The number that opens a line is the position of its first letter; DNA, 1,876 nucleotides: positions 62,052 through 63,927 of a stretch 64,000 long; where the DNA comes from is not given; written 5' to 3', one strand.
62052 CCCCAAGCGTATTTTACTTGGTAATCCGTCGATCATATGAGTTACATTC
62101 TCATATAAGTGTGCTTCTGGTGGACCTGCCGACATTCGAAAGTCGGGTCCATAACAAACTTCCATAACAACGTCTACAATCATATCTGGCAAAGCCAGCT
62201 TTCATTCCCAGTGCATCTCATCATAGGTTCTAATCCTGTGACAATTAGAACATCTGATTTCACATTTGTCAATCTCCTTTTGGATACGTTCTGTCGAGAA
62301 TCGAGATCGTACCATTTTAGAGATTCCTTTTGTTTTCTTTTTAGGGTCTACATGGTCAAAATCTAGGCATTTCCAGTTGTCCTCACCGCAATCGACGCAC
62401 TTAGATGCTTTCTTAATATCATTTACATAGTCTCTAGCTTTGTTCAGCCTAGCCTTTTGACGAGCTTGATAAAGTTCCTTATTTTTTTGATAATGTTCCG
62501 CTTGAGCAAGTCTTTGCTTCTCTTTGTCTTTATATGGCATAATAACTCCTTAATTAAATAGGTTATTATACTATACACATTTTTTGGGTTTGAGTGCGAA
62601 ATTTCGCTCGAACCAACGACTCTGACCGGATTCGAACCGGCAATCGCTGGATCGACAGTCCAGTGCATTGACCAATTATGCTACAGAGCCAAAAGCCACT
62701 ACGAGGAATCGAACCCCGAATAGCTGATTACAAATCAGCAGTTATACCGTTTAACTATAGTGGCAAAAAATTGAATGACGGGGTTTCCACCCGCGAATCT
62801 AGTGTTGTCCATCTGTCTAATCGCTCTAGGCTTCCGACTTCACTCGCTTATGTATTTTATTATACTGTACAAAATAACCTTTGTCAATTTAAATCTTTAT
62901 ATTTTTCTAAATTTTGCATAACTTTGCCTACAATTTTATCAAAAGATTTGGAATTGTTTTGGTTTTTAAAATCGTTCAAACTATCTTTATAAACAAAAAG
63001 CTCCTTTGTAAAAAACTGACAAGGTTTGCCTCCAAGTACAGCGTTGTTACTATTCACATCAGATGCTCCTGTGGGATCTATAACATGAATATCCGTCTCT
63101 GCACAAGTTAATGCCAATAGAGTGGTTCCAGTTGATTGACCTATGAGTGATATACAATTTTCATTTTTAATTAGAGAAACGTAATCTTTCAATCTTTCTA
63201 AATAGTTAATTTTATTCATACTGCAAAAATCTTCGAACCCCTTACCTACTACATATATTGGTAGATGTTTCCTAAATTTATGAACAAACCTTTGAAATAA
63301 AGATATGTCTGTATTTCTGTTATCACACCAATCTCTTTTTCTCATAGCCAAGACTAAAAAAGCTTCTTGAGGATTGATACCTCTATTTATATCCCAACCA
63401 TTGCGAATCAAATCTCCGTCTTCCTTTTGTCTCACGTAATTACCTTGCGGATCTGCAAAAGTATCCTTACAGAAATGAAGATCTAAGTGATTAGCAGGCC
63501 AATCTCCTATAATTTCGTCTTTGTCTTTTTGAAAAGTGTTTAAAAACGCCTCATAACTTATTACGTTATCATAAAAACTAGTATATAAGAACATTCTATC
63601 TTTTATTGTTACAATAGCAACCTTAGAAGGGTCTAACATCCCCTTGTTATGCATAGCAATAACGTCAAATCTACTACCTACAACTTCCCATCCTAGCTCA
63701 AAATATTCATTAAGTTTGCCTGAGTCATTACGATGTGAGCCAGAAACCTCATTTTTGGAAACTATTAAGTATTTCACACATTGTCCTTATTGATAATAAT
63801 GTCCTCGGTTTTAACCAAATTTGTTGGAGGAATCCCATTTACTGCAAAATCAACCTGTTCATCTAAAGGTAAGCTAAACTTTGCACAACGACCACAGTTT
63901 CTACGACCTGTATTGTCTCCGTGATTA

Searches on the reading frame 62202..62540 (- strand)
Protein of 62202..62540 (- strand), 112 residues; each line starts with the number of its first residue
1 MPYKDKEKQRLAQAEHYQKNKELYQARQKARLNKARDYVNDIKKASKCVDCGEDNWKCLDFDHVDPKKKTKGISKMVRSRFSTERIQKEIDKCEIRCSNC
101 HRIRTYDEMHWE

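Call 13: search_protein_families(library=pfam, proteins=[window:62202-62540:-], max_evalue=0.01)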
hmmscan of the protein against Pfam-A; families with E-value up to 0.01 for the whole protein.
window:62202-62540:- (112 aa): 1 family
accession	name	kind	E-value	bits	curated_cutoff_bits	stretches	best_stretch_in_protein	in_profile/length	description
PF01844.29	HNH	-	0.0087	16.6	21.4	0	48-71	1-25/47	HNH endonuclease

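Call 14: search_protein_families(library=phrogs, proteins=[window:62202-62540:-], max_evalue=0.001)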
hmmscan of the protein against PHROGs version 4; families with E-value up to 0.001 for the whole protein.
window:62202-62540:- (112 aa): 6 families
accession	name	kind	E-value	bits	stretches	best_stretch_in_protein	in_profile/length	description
phrog_2255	-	DNA, RNA and nucleotide metabolism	2.9e-27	96.5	1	6-111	82-175/211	HNH endonuclease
phrog_3106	-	DNA, RNA and nucleotide metabolism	2.7e-23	84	1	1-109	113-225/252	HNH endonuclease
phrog_4234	-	DNA, RNA and nucleotide metabolism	5.1e-11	43.4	1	25-109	10-87/130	HNH endonuclease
phrog_30726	-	unknown function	1.1e-08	36.1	1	8-106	13-112/159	-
phrog_35854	-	DNA, RNA and nucleotide metabolism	3.5e-06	28.2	1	46-102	7-64/145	HNH endonuclease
phrog_10212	-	unknown function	5.5e-05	24.4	1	31-106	50-123/128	-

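Call 47: find_encoding_contigs(protein=window:62202-62540:-, flank=3000, max_places=10)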
Protein window:62202-62540:- (112 aa): 6 contigs read that carry it; 5 places shown.
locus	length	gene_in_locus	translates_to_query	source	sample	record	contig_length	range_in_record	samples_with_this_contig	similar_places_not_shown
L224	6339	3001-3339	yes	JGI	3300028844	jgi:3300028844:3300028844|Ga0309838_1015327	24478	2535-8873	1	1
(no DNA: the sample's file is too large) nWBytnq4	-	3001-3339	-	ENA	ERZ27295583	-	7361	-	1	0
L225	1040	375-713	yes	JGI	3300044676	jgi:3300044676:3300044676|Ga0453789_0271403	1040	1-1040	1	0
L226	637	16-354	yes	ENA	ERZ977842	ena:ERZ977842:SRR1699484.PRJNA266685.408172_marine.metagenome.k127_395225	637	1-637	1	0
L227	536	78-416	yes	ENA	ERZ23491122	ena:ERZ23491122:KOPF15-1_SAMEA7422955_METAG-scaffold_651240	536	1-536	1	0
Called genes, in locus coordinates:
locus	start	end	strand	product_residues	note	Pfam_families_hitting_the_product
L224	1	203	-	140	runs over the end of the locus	-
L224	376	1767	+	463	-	-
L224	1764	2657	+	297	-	-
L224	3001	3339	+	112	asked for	-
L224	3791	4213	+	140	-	-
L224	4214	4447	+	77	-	-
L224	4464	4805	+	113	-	PF00436:SSB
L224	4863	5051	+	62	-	-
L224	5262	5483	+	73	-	-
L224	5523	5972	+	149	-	-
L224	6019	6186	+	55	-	-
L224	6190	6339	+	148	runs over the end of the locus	-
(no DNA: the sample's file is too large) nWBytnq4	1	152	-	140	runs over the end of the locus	-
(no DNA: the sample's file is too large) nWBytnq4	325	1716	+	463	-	-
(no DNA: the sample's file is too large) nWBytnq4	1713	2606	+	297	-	-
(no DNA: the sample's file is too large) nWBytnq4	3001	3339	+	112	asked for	-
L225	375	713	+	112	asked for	-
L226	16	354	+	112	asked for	-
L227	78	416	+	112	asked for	-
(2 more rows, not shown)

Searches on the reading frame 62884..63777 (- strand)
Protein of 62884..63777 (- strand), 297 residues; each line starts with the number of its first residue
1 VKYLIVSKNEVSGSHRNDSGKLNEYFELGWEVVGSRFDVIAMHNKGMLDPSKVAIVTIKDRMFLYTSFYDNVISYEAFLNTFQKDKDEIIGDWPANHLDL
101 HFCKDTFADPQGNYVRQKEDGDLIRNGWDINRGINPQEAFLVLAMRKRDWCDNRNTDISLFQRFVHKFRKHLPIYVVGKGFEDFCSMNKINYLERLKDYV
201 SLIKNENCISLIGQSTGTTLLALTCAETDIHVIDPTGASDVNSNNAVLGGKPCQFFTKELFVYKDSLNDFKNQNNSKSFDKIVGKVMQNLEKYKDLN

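Call 13: search_protein_families(library=pfam, proteins=[window:62884-63777:-], max_evalue=0.01)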
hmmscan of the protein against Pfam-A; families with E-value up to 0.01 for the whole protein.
window:62884-63777:- (297 aa): 0 families

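Call 14: search_protein_families(library=phrogs, proteins=[window:62884-63777:-], max_evalue=0.001)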
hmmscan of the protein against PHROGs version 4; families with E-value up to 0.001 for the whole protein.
window:62884-63777:- (297 aa): 0 families

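Call 15: find_related_loci(query=window:62884-63777:-, collection=viral_contigs, flank=6000)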
Query window:62884-63777:- (297 aa) in viral_contigs; peptide patterns used: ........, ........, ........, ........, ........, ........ (x = any residue, [..] = any of these).
2 stretches matched a pattern, but none encodes a relative of the query by tblastn (E <= 1e-3).
